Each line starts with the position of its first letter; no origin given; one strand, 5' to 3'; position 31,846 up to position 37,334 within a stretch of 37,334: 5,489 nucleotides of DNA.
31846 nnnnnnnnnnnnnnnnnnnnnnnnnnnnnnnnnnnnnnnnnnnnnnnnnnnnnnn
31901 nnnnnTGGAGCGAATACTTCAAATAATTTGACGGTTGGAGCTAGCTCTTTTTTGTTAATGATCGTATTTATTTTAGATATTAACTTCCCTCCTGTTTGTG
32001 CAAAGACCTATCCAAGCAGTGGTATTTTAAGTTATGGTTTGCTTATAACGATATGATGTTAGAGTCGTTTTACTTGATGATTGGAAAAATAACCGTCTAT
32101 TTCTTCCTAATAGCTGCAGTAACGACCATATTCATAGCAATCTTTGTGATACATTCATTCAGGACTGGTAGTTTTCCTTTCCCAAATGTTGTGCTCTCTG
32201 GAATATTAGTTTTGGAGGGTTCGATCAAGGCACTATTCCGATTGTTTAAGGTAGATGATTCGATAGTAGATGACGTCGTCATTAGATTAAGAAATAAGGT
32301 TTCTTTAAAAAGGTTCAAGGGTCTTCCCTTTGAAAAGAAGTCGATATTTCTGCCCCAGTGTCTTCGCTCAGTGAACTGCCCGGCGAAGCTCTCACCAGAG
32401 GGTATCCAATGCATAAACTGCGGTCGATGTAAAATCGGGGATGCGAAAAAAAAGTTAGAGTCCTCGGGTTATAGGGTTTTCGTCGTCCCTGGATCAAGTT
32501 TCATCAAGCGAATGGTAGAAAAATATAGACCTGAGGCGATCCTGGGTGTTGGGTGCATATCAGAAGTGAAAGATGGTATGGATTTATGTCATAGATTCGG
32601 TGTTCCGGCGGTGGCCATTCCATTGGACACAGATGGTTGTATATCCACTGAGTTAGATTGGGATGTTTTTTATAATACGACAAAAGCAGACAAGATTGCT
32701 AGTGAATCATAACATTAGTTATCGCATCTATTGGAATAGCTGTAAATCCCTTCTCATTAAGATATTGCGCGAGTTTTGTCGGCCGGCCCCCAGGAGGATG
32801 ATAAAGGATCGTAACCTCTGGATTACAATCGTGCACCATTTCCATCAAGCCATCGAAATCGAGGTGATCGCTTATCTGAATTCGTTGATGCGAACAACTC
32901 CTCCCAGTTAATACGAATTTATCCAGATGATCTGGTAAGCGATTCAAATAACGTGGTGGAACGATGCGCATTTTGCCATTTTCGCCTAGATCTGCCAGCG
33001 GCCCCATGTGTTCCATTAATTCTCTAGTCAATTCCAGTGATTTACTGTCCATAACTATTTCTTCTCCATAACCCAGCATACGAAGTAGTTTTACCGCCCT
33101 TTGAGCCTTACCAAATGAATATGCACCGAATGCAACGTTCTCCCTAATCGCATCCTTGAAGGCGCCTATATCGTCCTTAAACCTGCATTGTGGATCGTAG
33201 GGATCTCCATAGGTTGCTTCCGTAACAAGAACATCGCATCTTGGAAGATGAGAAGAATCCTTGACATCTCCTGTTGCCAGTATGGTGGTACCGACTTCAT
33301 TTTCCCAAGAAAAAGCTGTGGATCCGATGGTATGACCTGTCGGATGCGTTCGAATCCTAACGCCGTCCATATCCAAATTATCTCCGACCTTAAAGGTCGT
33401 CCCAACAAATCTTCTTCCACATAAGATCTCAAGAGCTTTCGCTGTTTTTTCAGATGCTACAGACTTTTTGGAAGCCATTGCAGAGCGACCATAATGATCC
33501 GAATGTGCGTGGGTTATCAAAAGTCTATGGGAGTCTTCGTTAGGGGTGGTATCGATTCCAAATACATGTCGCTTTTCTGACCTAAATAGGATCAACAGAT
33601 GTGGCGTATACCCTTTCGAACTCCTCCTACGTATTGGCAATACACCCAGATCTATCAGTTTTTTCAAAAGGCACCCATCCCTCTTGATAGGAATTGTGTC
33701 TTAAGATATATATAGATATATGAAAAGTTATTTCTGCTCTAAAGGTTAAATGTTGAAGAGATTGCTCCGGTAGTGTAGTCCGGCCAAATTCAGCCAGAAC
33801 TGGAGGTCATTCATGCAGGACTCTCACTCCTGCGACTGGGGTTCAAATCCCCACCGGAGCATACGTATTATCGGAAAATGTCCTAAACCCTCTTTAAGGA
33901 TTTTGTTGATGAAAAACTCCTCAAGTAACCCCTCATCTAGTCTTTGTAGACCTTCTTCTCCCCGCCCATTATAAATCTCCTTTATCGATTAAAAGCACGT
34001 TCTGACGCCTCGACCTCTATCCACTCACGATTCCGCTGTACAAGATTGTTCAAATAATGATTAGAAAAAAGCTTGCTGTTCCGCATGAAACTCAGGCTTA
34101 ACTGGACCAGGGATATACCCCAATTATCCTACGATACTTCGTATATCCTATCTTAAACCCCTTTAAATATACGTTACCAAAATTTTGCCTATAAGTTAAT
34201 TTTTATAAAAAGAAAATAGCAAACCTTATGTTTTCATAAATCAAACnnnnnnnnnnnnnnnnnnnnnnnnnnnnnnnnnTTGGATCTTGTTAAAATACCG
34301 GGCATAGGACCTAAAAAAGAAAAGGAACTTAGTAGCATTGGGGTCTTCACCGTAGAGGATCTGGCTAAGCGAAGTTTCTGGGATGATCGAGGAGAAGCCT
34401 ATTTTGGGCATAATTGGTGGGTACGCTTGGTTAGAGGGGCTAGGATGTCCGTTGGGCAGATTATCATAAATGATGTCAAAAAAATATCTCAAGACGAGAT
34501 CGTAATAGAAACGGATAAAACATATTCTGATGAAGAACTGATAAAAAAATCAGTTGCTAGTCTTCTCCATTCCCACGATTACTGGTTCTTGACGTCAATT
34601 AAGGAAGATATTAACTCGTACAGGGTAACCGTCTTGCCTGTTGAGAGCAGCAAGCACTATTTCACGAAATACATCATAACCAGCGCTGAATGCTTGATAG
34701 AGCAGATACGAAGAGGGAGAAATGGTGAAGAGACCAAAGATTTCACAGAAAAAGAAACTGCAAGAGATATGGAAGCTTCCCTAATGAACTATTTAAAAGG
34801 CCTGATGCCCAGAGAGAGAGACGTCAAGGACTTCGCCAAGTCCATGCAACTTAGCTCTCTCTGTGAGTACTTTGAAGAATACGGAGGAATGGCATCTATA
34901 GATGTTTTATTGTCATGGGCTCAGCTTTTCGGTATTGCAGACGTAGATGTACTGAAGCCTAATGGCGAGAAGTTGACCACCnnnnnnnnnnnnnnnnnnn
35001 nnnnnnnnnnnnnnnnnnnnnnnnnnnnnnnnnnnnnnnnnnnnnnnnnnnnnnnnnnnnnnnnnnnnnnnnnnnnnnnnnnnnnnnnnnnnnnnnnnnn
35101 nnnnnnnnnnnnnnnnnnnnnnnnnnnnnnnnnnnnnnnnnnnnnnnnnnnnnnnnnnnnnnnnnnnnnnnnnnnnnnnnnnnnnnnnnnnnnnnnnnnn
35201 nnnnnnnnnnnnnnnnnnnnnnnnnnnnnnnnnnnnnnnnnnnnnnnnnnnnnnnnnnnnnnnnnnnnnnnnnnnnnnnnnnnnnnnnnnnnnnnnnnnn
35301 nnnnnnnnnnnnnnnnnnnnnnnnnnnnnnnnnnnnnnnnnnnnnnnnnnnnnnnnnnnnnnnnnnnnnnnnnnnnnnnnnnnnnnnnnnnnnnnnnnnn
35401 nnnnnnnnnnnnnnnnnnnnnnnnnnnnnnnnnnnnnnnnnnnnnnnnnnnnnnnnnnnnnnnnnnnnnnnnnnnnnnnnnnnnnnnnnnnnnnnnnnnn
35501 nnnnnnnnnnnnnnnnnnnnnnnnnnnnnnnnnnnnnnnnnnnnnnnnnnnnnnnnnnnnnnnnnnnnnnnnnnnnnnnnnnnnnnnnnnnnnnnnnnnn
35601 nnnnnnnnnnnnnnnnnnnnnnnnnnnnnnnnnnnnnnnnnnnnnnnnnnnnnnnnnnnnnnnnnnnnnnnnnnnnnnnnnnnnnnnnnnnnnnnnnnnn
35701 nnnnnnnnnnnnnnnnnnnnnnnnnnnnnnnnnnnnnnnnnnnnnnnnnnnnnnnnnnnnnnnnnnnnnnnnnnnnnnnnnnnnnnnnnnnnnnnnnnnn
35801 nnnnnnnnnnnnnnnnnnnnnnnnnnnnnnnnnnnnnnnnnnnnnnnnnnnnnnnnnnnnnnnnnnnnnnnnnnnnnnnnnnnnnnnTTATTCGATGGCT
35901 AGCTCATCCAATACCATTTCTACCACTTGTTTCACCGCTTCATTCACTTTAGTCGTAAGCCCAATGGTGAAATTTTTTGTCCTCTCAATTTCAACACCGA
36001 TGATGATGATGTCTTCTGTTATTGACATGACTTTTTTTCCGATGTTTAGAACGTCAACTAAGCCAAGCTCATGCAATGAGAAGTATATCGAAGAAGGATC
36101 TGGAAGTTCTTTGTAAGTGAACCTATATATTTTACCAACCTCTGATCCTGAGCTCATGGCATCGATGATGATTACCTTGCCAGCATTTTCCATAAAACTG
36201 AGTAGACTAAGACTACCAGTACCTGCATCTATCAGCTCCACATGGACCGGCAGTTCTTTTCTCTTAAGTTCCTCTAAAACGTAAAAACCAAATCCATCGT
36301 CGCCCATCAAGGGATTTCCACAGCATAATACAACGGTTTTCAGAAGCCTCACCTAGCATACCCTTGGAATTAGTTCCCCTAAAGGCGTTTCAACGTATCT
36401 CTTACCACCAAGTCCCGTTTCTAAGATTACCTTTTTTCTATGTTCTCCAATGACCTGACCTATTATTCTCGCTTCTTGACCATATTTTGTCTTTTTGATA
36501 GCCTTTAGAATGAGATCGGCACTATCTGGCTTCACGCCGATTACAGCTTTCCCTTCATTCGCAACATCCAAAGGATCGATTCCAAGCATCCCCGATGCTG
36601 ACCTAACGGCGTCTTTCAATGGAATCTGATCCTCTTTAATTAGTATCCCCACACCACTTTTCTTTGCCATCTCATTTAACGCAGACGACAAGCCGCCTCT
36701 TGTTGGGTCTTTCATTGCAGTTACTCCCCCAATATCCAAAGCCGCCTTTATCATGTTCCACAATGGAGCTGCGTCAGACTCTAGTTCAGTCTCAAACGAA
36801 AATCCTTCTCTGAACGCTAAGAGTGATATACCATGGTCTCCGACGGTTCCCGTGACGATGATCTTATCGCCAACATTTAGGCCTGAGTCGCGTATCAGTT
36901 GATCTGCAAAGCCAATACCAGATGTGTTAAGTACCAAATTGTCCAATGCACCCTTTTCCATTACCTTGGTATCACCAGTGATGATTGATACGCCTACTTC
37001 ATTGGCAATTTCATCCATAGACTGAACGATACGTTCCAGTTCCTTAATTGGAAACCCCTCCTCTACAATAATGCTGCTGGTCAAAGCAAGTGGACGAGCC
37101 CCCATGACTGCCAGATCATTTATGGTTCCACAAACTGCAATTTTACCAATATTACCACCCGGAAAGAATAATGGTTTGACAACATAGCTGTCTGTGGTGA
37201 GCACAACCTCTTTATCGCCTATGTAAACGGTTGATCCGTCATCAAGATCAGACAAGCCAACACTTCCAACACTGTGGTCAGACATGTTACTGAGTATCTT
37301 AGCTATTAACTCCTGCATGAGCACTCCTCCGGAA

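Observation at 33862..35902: Orphan 551-aa HhH + AAA+ ATPase behind a 385-bp non-coding gap next to tRNA-Glu: best candidate for an undescribed function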

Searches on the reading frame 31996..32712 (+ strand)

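Call 45: search_protein_families(library=pfam, proteins=[window:31996-32712:+], max_evalue=0.001)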
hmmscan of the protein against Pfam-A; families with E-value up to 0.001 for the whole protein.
window:31996-32712:+ (238 aa): 1 family
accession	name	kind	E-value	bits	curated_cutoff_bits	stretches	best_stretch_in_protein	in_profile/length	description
PF01976.22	DUF116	-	6.7e-49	165.8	25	1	77-227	3-153/155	Protein of unknown function DUF116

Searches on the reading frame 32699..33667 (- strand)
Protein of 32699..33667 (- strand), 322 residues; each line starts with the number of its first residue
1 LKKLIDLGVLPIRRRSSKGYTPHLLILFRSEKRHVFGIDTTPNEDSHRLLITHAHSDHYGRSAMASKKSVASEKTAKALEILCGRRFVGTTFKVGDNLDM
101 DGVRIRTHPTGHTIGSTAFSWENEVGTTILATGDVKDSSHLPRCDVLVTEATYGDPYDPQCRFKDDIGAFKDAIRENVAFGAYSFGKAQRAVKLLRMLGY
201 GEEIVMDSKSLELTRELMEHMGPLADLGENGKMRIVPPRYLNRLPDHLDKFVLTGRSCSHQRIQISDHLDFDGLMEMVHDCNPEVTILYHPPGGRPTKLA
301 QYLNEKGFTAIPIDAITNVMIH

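Call 45: search_protein_families(library=pfam, proteins=[window:32699-33667:-], max_evalue=0.001)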
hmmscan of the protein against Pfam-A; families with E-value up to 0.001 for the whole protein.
window:32699-33667:- (322 aa): 2 families
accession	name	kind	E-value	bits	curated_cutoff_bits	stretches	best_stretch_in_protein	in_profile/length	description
PF12706.13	Lactamase_B_2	-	0.00011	22.3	27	0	49-160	34-173/200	Beta-lactamase superfamily domain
PF00753.33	Lactamase_B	-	0.00042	20.8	22.7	1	47-155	45-162/196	Metallo-beta-lactamase superfamily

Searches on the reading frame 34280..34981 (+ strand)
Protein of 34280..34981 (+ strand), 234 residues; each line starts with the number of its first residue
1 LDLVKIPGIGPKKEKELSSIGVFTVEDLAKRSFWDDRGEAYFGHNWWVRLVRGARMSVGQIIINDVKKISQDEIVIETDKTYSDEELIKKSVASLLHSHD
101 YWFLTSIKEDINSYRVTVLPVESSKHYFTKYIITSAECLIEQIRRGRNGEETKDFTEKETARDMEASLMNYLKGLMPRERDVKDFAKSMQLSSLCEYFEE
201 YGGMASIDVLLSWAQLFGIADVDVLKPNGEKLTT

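Call 59: predict_structure(alignment_id=A2)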
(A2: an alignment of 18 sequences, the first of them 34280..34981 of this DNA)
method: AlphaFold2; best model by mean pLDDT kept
length: 234 residues; sequences in the alignment: 18
mean_pLDDT: 76.2   pTM: 0.60
mean pLDDT of the five models: 76.2, 75.2, 73.4, 72.5, 72.1
residues with pLDDT >= 90: 66; 70-90: 84; 50-70: 64; < 50: 20
segments of 3 or more residues with pLDDT < 50: 148-155, 202-205
pLDDT, mean of each block of 10 residues (from residue 1): 81 92 94 91 87 90 91 92 90 81 89 93 83 83 63 47 63 68 68 57 48 57 55 49
secondary structure, 60 per line:
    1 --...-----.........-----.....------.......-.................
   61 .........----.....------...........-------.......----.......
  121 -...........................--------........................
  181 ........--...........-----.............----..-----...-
elements in order: H11-19 H25-29 H36-42 H44-62 E63-69 E74-78 H85-95 E103-109 E114-120 H122-148 H157-188 H191-201 H207-219 E231-233

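Call 63: fold_search(model_id=the predicted structure, library=pdb)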
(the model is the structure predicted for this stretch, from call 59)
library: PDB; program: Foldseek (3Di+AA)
matches with E <= 10: 1085; with E <= 0.001: 0
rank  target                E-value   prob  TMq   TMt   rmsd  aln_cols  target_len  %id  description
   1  8dy9_I                2.1e-02  0.63  0.21  0.17  17.5       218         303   12  Streptomyces venezuelae RNAP unconstrained open promoter complex with WhiA and WhiB transcription factors (released 2023-03-01)
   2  3njc_A                3.9e-02  0.84  0.22  0.32  12.2       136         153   11  Crystal structure of the yslB protein from Bacillus subtilis. Northeast Structural Genomics Consortium Target SR460. (released 2010-09-22)
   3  3gv5_B                5.2e-02  0.72  0.22  0.13  17.3       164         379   19  Human DNA polymerase iota in complex with T template DNA and incoming ddADP (released 2009-06-02)
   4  4gfq                  5.9e-02  0.12  0.14  0.17  21.5       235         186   13  2.65 Angstrom Resolution Crystal Structure of Ribosome Recycling Factor (frr) from Bacillus anthracis (released 2012-08-15)
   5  8eug_X                6.2e-02  0.96  0.24  0.42   3.9        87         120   13  Ytm1 associated nascent 60S ribosome State 3 (released 2022-11-30)
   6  4g0u_B                6.2e-02  0.54  0.22  0.09  26.2       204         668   10  Human topoisomerase IIbeta in complex with DNA and amsacrine (released 2013-07-17)
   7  8br8_LY               6.6e-02  0.93  0.23  0.42   4.2        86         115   12  Giardia ribosome in POST-T state (A1) (released 2023-03-15)
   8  5gwj_A                7.0e-02  0.85  0.22  0.09   7.0        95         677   10  Structure of a Human topoisomerase IIbeta fragment in complex with DNA and E7873S (released 2017-08-23)
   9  3hyi                  7.8e-02  0.47  0.23  0.20  21.1       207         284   12  Crystal structure of full-length DUF199/WhiA from Thermatoga maritima (released 2009-09-01)
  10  5gwj_B                7.8e-02  0.41  0.22  0.09  27.1       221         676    8  Structure of a Human topoisomerase IIbeta fragment in complex with DNA and E7873S (released 2017-08-23)
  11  8hfr_Xc               8.3e-02  0.98  0.25  0.44   3.4        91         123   11  NPC-trapped pre-60S particle (released 2023-04-12)
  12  9dd2                  8.3e-02  0.75  0.22  0.21   9.5       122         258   11  Crystal Structure of Designed allosteric facilitated dissociation switch AS5 (released 2025-08-20)
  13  4g0w_B                8.3e-02  0.44  0.22  0.09  26.6       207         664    9  Human topoisomerase iibeta in complex with DNA and ametantrone (released 2013-07-17)
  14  5kt4_A                8.3e-02  0.41  0.20  0.13  17.1       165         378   21  Teranry complex of human DNA polymerase iota R96G inserting dCMPNPP opposite template G in the presence of Mg2+ (released 2016-08-31)
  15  4g0w_A                8.3e-02  0.38  0.20  0.08  27.0       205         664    8  Human topoisomerase iibeta in complex with DNA and ametantrone (released 2013-07-17)
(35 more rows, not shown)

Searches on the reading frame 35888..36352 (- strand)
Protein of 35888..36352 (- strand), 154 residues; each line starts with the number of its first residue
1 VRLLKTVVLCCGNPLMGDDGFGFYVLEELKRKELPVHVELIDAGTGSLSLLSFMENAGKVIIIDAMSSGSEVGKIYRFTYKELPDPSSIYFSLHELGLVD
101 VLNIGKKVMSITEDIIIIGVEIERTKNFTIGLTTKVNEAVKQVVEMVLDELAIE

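Call 78: search_protein_families(library=pfam, proteins=[window:35888-36352:-], max_evalue=0.00001)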
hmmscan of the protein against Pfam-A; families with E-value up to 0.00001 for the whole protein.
window:35888-36352:- (154 aa): 1 family
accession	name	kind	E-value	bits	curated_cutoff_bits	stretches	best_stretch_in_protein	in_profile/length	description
PF01750.23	HycI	-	4.6e-28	98.1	23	1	24-150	2-130/130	Hydrogenase maturation protease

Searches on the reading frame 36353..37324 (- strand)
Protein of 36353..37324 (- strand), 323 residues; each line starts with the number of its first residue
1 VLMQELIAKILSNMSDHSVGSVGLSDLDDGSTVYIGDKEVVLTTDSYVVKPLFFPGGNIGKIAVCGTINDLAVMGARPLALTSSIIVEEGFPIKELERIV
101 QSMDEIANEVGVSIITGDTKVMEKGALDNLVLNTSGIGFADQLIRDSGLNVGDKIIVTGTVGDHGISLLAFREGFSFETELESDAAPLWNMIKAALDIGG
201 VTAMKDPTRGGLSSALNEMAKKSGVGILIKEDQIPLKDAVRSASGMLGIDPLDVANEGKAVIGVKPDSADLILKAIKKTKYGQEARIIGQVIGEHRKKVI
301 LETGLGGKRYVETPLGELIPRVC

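Call 78: search_protein_families(library=pfam, proteins=[window:36353-37324:-], max_evalue=0.00001)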
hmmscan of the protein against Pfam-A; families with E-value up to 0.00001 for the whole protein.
window:36353-37324:- (323 aa): 2 families
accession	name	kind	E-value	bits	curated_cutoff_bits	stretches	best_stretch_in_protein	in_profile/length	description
PF02769.27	AIRS_C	-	9.5e-31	107.5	23.1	1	151-301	2-155/156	AIR synthase related protein, C-terminal domain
PF00586.29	AIRS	-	4.2e-26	92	24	1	28-139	2-111/112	AIR synthase related protein, N-terminal domain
